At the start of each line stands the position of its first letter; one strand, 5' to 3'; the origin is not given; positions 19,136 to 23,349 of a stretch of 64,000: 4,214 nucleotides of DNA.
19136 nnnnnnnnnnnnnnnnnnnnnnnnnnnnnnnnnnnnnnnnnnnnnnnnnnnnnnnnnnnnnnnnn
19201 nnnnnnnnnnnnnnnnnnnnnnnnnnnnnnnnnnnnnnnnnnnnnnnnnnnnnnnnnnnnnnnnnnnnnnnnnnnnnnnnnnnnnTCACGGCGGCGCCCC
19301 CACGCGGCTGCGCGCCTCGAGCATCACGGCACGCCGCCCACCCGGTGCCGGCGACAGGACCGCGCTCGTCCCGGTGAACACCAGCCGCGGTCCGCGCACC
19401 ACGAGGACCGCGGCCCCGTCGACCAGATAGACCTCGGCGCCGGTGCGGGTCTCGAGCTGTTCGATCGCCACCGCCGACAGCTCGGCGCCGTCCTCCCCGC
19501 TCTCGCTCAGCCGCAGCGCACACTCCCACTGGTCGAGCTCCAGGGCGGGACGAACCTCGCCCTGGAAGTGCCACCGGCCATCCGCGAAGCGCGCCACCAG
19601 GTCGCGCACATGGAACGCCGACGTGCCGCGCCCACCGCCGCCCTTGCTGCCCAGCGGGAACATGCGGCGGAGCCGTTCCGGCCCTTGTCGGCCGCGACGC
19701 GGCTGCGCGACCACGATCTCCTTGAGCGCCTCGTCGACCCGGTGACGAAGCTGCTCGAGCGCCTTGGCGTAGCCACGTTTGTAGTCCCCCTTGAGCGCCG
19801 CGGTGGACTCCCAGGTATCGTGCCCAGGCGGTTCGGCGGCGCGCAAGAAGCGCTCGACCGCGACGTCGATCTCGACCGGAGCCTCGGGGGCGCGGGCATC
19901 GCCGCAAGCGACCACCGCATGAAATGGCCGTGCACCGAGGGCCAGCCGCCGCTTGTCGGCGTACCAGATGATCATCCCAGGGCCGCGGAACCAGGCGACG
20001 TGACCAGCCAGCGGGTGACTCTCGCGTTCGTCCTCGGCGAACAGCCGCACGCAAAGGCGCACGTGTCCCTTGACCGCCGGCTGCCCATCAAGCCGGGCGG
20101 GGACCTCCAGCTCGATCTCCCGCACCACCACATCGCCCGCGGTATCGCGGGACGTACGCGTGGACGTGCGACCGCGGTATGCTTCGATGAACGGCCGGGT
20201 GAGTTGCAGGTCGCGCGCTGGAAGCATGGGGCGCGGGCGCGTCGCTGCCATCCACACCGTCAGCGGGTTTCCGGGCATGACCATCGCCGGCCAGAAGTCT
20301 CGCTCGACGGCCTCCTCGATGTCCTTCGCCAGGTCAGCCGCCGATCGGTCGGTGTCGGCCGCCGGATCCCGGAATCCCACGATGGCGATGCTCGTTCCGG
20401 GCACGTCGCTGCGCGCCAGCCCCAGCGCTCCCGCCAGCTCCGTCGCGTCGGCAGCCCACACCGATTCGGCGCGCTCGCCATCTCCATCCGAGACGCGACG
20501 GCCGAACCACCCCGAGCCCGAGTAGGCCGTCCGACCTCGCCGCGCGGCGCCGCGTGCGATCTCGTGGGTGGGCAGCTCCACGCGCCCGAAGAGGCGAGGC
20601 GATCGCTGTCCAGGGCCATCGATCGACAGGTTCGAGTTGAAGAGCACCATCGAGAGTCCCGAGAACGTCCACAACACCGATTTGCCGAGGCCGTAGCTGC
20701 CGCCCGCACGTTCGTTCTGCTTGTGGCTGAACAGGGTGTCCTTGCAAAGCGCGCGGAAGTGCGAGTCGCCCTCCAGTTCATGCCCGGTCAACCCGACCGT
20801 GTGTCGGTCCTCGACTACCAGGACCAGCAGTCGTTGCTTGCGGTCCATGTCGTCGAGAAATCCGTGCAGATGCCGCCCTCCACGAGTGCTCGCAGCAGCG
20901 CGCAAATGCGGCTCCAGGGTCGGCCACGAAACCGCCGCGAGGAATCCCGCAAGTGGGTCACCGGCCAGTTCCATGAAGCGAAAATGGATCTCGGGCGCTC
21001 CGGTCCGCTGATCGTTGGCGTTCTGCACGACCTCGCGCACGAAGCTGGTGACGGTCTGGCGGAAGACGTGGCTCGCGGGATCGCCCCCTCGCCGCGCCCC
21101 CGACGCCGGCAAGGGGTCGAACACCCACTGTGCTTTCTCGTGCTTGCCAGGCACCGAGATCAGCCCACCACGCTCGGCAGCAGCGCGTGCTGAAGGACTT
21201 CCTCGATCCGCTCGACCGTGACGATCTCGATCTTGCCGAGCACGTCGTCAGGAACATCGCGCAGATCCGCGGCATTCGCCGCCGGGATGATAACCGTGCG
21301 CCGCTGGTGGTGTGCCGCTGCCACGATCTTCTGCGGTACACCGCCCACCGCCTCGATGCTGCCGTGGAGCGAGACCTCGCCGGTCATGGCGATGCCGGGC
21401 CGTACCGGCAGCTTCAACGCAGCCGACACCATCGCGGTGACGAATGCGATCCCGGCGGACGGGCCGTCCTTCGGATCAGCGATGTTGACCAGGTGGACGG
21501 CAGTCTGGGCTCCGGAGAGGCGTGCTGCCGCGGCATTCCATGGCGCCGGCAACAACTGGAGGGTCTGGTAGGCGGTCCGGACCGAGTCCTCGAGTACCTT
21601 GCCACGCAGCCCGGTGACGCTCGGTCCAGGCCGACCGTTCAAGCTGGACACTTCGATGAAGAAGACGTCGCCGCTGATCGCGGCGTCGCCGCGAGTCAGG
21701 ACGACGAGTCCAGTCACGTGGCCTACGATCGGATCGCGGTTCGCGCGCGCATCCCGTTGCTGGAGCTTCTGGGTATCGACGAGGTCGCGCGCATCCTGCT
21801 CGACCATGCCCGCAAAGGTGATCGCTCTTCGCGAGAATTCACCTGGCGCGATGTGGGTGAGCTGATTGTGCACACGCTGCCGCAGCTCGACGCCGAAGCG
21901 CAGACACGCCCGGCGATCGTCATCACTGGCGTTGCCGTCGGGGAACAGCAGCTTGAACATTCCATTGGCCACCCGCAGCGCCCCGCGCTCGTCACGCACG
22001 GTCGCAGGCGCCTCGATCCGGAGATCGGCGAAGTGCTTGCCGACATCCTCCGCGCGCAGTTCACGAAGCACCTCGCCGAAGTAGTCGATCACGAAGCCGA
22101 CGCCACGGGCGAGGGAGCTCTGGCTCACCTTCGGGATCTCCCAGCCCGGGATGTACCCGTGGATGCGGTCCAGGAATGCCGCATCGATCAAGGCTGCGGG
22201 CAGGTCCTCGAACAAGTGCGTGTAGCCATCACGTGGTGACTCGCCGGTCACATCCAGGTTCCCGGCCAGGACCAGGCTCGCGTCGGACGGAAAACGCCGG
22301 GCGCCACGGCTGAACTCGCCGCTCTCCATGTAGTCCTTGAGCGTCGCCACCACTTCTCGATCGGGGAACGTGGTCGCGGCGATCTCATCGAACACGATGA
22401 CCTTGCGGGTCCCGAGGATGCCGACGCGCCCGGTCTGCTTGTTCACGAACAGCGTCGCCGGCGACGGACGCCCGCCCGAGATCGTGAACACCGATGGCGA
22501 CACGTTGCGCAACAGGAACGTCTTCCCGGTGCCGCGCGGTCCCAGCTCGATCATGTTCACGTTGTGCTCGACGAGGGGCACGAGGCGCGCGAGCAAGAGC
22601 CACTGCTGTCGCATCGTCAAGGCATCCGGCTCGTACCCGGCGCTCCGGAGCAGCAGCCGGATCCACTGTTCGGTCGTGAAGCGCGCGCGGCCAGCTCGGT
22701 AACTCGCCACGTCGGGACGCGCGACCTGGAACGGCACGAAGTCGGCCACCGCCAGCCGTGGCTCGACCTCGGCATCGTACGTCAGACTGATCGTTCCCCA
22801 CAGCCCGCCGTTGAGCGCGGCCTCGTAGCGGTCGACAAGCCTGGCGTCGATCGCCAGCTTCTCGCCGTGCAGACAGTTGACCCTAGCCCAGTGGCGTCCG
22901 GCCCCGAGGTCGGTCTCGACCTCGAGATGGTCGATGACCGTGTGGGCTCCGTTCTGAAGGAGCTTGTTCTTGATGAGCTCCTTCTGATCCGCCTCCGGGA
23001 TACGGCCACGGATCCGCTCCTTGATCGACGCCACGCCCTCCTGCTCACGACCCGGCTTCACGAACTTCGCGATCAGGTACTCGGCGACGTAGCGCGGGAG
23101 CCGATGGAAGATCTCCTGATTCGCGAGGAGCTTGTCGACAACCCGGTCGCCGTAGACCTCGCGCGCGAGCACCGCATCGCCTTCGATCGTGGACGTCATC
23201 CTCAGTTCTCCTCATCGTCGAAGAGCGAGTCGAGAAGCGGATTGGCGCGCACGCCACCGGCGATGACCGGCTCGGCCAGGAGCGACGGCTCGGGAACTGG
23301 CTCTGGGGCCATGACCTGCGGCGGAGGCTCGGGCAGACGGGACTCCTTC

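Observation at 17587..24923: Five-gene translationally coupled operon (SAP/Tudor-like, BrxL-like Lon, GHKL ATPase, two unknowns): candidate undescribed defence system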

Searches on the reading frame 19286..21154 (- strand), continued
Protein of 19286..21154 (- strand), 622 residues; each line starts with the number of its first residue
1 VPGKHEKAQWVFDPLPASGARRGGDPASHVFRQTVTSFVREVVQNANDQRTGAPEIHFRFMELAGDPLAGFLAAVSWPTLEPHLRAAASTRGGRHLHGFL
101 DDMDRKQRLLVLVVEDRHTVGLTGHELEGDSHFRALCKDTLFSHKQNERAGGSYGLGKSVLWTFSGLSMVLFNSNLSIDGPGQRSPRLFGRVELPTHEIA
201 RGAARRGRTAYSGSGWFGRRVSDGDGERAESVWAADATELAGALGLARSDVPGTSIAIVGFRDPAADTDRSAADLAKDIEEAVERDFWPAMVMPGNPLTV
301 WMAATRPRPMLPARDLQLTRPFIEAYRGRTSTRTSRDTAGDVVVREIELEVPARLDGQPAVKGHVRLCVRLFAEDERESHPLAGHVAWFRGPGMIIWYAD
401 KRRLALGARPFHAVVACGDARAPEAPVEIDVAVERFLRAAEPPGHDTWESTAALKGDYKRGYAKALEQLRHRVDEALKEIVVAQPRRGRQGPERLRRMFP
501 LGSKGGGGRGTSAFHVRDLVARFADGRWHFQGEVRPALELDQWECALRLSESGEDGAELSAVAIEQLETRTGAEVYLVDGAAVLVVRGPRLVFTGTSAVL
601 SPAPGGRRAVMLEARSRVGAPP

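Call 104: search_solved_structures(query=L040:5641-6414:-, max_evalue=1)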
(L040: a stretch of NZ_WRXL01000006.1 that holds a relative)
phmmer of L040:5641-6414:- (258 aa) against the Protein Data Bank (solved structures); distinct sequences matched with E-value up to 1: 3.
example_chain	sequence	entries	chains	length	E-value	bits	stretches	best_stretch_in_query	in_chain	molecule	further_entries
5h7b_A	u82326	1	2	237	0.00041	23.2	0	84-121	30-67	Immunoglobulin G-binding protein A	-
5h7a_C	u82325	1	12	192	0.0087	18.8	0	84-121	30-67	Immunoglobulin G-binding protein A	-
5h79_D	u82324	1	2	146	0.23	14.2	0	84-121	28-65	Immunoglobulin G-binding protein A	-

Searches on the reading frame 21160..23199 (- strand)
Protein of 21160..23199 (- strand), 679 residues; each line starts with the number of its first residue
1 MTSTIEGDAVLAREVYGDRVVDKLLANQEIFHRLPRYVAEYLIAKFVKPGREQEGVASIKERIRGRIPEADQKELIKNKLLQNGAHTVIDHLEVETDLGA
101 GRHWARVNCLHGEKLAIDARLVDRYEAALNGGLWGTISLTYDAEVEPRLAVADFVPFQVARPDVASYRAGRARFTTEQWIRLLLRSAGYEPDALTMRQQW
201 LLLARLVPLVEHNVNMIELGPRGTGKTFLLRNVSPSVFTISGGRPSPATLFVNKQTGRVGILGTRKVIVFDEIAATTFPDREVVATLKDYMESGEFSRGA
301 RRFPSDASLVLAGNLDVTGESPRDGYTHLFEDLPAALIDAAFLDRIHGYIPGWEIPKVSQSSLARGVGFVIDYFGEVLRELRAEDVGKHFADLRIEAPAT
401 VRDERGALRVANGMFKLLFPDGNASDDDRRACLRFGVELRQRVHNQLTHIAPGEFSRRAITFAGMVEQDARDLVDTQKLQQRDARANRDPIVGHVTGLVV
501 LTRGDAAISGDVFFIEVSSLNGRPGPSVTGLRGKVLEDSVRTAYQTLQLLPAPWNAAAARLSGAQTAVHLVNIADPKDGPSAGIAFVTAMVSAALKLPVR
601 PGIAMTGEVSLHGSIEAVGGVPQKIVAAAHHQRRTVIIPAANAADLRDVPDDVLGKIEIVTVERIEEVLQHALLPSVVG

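Call 5: search_protein_families(library=pfam, proteins=[window:21160-23199:-], max_evalue=0.1)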
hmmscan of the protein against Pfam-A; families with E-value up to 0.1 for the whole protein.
window:21160-23199:- (679 aa): 5 families
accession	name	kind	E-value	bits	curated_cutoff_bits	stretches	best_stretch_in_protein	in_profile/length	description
PF13337.12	BrxL_ATPase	-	2.5e-106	355.5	25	1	150-458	2-310/313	Lon-like protease BrxL-like, ATPase domain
PF05362.19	Lon_C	-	1.6e-44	152.4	21.1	1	482-673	17-203/205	Lon protease (S16) C-terminal proteolytic domain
PF20442.3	BrxL_N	-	9.1e-26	90.8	28.2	1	14-141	1-132/132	BREX system Lon protease-like protein BrxL N-terminal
PF13541.12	ChlI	-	2.4e-05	24.6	27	1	516-642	2-121/121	Subunit ChlI of Mg-chelatase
PF24389.1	ORC-CDC6-like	-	0.0061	15.8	27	1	215-238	34-57/571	ORC-CDC6-like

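Call 6: search_protein_families(library=padloc, proteins=[window:21160-23199:-], max_evalue=0.1)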
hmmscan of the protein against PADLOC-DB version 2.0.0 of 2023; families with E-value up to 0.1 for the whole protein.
window:21160-23199:- (679 aa): 7 families
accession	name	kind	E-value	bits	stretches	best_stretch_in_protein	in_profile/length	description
PDLC02506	BrxL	-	1.2e-141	471.3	1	13-673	13-677/680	BrxL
PDLC02508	BrxL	-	4.8e-109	363.6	1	32-464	29-467/698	BrxL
PDLC02505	BrxL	-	2e-78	262.5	1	13-458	9-471/482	BrxL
PDLC02509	BrxL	-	2.1e-76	255.6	2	149-465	199-520/535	BrxL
PDLC02507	BrxL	-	4.1e-74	248.2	1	15-450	21-463/482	BrxL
PDLC01981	CARF_m2--CARF_LON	-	7.8e-05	20.3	1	555-673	105-219/408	-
PDLC04789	PDC-S01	-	0.074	10.1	0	214-273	18-82/375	-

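Call 7: search_protein_families(library=ncbifam, proteins=[window:21160-23199:-], max_evalue=0.1)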
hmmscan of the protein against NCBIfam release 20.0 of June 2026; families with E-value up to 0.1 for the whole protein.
window:21160-23199:- (679 aa): 10 families
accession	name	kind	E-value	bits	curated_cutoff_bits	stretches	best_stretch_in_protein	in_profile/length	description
TIGR02688.1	TIGR02688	equivalog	1e-132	443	329.3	1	13-452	2-449/449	BREX system Lon protease-like protein BrxL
TIGR02653.1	Lon_rel_chp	hypoth_equivalog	7.9e-115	384.7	628.25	1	8-663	5-662/675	protease Lon-related BREX system protein BrxL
TIGR00763.1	lon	equivalog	5.6e-42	144.2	608.05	1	467-673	595-795/795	endopeptidase La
NF008053.0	PRK10787.1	equivalog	4.3e-33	114.4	891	1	470-674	572-772/784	endopeptidase La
TIGR00764.1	lon_rel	equivalog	6.6e-25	87.7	516.6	1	461-674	389-594/608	ATP-dependent protease LonB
TIGR02902.1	spore_lonB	equivalog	1.4e-21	76.7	723.3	1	574-673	436-531/531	ATP-dependent protease LonB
TIGR02903.1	spore_lon_C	equivalog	1.6e-21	76.4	678.8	1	577-670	523-612/615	Lon family ATP-dependent protease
TIGR00368.1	TIGR00368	hypoth_equivalog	3e-06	26.1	362.4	1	508-649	9-145/499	YifB family Mg chelatase-like AAA ATPase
TIGR00416.1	sms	equivalog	9.3e-06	24.6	403.05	1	579-646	370-437/454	DNA repair protein RadA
NF041438.1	SepM_fam_S16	equivalog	0.0003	19.9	200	1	578-640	227-291/340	SepM family pheromone-processing serine protease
